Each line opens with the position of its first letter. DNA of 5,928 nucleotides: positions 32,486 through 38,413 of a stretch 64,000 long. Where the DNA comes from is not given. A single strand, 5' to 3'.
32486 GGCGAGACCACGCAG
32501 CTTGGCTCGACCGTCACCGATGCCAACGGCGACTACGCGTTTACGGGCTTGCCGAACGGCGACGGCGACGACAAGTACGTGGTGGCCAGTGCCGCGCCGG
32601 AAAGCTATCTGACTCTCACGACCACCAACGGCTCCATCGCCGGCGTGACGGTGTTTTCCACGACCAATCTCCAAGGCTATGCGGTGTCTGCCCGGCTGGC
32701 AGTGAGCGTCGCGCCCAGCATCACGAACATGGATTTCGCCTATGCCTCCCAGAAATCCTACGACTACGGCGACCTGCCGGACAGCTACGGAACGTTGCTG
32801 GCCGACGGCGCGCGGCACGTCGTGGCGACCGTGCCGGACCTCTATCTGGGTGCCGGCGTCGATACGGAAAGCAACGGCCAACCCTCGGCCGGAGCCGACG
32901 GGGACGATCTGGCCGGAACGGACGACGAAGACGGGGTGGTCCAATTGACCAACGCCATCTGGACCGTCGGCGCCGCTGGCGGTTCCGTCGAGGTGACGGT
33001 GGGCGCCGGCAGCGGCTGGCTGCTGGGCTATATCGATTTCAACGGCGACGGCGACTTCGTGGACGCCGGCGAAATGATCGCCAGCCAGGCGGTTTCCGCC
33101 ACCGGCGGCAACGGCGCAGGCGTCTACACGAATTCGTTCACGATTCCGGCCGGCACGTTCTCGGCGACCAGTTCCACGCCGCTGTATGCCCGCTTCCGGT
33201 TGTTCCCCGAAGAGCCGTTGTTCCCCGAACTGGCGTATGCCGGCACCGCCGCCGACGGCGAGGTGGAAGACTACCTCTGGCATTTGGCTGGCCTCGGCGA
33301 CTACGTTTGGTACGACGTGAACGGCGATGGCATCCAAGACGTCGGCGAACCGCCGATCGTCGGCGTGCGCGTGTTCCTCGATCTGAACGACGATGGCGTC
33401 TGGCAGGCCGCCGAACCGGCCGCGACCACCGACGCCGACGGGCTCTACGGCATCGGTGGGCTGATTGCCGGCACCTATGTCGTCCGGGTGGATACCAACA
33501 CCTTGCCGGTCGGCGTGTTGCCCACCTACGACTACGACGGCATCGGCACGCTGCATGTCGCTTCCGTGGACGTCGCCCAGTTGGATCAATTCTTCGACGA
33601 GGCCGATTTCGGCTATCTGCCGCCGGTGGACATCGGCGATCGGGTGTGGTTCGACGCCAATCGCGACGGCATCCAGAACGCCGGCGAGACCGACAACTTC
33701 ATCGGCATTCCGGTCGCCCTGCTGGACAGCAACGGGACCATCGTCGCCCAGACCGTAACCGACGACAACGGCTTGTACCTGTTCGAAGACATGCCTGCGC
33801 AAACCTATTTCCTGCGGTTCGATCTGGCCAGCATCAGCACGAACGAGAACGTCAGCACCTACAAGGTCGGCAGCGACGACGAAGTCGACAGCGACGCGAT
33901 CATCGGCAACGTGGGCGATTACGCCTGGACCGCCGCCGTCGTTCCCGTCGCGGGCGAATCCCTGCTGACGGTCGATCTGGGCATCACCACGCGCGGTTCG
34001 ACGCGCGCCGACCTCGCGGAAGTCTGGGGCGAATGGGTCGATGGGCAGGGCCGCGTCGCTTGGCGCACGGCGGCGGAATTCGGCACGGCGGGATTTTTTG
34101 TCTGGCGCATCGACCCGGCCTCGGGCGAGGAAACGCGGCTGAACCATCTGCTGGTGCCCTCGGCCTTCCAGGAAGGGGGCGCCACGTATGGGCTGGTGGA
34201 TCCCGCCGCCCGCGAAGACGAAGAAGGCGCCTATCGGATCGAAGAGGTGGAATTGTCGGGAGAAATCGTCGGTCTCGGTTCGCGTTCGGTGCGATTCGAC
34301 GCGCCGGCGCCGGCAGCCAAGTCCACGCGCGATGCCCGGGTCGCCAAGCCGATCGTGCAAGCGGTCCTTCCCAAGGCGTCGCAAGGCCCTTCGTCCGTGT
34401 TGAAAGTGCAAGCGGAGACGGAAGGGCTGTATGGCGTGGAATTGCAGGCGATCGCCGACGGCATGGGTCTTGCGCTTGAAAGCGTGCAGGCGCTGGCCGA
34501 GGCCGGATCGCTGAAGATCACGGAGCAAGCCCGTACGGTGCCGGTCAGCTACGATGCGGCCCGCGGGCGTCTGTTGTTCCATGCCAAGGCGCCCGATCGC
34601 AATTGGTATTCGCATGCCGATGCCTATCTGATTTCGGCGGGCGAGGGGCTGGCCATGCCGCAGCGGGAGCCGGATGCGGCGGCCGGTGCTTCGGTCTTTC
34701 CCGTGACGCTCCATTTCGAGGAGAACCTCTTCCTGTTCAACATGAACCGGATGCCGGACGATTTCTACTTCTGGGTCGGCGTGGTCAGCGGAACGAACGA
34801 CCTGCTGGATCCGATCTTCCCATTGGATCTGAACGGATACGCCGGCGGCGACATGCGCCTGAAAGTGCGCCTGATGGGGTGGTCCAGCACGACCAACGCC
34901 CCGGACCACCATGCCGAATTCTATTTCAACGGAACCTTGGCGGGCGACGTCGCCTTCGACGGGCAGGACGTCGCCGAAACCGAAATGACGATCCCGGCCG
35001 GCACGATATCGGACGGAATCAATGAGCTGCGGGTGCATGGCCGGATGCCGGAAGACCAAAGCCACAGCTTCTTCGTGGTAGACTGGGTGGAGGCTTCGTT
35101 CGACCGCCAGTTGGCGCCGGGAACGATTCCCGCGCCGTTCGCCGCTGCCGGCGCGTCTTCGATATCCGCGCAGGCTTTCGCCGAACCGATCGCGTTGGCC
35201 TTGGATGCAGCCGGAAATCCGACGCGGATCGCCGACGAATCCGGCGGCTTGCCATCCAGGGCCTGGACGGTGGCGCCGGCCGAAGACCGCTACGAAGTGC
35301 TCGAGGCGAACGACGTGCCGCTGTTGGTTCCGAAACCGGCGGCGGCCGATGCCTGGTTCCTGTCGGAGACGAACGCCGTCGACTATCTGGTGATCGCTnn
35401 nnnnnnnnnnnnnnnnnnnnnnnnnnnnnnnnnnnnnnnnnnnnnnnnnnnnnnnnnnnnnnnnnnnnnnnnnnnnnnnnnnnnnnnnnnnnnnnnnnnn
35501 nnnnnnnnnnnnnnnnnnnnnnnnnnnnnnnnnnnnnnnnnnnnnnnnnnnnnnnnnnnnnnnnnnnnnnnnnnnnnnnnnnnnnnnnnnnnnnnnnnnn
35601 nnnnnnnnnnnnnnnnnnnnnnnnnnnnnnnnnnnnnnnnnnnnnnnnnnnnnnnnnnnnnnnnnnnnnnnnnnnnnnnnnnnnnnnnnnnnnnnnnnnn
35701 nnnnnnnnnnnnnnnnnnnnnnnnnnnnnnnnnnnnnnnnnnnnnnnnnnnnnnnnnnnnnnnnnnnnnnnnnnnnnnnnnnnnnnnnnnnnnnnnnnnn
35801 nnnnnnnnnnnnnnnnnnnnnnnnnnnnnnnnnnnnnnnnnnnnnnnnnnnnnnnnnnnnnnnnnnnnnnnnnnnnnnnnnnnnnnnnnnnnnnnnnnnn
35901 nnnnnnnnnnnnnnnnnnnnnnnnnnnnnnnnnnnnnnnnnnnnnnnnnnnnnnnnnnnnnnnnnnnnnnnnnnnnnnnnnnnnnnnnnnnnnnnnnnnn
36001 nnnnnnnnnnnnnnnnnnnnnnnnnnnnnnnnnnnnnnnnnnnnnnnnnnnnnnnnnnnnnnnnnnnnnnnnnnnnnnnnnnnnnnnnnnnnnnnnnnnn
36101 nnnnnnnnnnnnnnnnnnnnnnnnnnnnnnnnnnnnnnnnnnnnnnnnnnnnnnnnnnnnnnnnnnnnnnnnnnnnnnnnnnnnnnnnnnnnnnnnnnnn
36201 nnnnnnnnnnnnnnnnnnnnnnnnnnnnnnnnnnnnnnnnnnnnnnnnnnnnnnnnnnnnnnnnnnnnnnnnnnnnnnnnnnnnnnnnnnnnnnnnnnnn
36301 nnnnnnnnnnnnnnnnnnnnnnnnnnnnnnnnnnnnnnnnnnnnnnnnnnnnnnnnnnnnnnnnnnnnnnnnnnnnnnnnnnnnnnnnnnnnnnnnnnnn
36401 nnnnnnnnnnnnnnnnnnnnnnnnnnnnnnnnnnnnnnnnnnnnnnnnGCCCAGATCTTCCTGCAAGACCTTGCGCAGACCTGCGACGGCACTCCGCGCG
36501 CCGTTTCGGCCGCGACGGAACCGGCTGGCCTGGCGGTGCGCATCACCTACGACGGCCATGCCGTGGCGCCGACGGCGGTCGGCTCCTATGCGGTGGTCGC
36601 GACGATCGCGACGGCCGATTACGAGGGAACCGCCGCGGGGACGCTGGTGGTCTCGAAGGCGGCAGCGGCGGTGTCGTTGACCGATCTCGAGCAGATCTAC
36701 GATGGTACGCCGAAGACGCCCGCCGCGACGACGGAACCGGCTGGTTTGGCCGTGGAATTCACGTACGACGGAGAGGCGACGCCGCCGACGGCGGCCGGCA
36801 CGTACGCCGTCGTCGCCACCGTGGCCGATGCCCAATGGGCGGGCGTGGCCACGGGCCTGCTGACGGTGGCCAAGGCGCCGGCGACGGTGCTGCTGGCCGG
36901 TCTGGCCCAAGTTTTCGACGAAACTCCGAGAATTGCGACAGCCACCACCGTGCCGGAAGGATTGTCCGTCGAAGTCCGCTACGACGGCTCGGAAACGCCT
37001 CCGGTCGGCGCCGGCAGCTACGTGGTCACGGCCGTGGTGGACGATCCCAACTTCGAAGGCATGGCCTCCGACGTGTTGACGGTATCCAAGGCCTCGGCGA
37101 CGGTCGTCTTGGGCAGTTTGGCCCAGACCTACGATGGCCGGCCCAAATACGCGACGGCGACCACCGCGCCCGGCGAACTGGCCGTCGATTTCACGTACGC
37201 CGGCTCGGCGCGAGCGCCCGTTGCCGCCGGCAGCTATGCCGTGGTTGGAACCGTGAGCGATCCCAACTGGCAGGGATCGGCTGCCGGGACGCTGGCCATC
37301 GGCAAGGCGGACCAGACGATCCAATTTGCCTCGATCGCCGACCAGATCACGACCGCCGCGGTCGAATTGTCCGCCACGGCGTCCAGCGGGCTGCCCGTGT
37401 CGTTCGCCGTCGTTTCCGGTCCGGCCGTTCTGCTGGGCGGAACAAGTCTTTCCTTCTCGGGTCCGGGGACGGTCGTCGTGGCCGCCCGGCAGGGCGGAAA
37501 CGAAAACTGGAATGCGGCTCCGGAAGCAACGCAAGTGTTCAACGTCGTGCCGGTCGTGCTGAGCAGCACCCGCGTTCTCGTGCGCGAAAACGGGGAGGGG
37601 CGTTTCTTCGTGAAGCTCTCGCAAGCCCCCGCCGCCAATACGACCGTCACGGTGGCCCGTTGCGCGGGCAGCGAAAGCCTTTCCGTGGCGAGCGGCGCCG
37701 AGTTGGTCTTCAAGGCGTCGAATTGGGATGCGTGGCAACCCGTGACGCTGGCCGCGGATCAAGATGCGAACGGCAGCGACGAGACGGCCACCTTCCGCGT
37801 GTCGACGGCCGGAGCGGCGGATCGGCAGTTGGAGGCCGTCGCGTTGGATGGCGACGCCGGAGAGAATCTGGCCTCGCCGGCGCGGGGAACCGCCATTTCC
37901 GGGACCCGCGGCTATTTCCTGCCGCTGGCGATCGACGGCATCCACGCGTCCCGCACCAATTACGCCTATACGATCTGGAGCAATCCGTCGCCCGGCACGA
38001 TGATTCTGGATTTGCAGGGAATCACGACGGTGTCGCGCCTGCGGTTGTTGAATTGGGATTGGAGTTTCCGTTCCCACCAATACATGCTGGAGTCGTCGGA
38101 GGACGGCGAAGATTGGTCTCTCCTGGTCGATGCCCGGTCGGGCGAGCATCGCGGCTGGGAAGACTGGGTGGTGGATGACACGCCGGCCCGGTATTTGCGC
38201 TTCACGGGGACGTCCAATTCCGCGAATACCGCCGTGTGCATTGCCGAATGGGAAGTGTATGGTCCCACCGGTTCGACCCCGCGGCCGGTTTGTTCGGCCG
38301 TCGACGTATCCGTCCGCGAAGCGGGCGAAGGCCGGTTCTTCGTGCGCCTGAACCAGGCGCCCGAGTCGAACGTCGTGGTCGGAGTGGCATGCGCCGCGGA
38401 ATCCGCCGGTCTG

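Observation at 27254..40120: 4292-aa secreted protease/adhesin-like giant protein (CnaB/SdrD-B repeats + C25 gingipain-like peptidase + MBG + discoidin repeats) between the two halves of the putative modification system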

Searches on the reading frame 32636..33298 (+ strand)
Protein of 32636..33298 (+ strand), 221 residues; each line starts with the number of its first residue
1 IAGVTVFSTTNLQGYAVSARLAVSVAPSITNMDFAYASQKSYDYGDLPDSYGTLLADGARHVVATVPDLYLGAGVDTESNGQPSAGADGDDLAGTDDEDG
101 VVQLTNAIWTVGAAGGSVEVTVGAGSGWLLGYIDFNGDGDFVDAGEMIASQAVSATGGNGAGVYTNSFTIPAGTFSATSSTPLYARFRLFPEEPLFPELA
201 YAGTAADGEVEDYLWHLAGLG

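Call 12: search_protein_families(library=pfam, proteins=[window:32636-33298:+], max_evalue=1)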
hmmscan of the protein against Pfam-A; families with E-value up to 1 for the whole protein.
window:32636-33298:+ (221 aa): 1 family
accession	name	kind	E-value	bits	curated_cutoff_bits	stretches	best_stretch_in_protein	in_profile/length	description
PF20009.4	GEVED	-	1.4e-10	42.2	24.4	1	131-214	4-76/78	GEVED domain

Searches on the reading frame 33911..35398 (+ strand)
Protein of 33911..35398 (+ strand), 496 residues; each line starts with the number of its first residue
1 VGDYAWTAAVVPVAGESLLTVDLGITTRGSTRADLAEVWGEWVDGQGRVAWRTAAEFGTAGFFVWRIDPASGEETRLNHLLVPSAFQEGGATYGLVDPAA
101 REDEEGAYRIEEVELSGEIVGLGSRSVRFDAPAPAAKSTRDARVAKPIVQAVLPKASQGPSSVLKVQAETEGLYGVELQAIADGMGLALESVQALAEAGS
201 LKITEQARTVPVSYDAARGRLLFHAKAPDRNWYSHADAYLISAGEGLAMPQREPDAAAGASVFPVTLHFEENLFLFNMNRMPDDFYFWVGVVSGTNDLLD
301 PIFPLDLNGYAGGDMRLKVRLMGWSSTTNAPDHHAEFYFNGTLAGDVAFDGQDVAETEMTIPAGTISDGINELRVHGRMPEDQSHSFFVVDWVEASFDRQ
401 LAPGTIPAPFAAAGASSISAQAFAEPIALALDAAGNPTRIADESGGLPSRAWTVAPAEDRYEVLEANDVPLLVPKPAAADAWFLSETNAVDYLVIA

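Call 12: search_protein_families(library=pfam, proteins=[window:33911-35398:+], max_evalue=1)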
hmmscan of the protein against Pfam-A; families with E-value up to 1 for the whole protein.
window:33911-35398:+ (496 aa): 1 family
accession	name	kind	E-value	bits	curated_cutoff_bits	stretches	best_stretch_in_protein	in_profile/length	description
PF17508.7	MccV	-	0.087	13.8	27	1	403-455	36-88/104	Microcin V bacteriocin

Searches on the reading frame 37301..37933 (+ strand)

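Call 12: search_protein_families(library=pfam, proteins=[window:37301-37933:+], max_evalue=1)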
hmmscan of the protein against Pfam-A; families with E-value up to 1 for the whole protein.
window:37301-37933:+ (211 aa): 1 family
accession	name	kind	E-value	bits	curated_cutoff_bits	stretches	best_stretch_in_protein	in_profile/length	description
PF21294.4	Polysacc_lyase_14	-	0.046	13.9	27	1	89-159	89-160/215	Polysaccharide lyase 14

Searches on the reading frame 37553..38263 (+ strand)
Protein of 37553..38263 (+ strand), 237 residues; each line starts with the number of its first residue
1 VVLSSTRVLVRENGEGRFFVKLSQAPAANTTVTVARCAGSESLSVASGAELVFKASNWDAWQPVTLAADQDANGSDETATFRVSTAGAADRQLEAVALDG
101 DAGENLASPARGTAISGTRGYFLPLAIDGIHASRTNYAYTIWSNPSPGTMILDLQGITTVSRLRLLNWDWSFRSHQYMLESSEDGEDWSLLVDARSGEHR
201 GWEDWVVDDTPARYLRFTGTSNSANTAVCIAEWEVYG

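Call 79: search_solved_structures(query=window:37553-38263:+, max_evalue=1, show_alignments=1)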
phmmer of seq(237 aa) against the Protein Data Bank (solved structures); distinct sequences matched with E-value up to 1: 13.
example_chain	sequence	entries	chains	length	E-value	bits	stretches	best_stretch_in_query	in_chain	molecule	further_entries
7d29_A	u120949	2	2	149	0.0011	21.9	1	140-234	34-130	AlyQ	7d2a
4zy9_A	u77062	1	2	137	0.002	21.1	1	111-237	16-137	Glucanase/chitosanase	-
2rv9_A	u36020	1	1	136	0.0028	20.6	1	111-237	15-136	Glucanase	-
4zxe_A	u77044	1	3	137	0.0028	20.6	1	111-237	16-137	Glucanase/Chitosanase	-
5xnr_A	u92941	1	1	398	0.009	18.9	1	140-234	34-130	AlyQ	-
4a4a_A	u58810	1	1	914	0.076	15.9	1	111-237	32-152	ALPHA-N-ACETYLGLUCOSAMINIDASE FAMILY PROTEIN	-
7mfk_A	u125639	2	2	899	0.08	15.8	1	110-237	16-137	Alpha-N-acetylglucosaminidase family protein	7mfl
2vc9_A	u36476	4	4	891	0.11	15.3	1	113-237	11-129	ALPHA-N-ACETYLGLUCOSAMINIDASE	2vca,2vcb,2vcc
2xcy_A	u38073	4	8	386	0.24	14.3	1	132-202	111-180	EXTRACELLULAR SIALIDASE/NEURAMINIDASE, PUTATIVE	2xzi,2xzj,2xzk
4m4u_A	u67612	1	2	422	0.27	14.1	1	132-202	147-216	Extracellular sialidase/neuraminidase, putative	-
4m4n_A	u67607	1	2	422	0.28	14.1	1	132-202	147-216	Extracellular sialidase/neuraminidase, putative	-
4m4v_A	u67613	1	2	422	0.38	13.6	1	132-202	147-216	Extracellular sialidase/neuraminidase, putative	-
4uc0_A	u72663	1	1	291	0.45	13.4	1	6-69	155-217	Purine nucleoside phosphorylase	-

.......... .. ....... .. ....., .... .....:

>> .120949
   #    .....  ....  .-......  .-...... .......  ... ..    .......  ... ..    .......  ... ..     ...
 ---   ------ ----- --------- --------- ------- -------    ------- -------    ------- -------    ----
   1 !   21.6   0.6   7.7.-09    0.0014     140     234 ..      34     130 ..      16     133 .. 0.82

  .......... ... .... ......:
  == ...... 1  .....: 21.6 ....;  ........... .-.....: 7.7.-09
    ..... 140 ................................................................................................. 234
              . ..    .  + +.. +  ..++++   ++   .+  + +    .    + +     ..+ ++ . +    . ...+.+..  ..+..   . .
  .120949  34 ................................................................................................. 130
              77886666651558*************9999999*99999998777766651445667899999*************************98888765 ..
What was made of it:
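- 37544..39703 (+): Three copies of an unassigned ~110-aa beta module followed by an F5/8-C (CBM32-like) module. The best PDB sequence matches are AlyQ and a glucanase/chitosanase chain, which I take to be CBM32-type modules (call 79).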
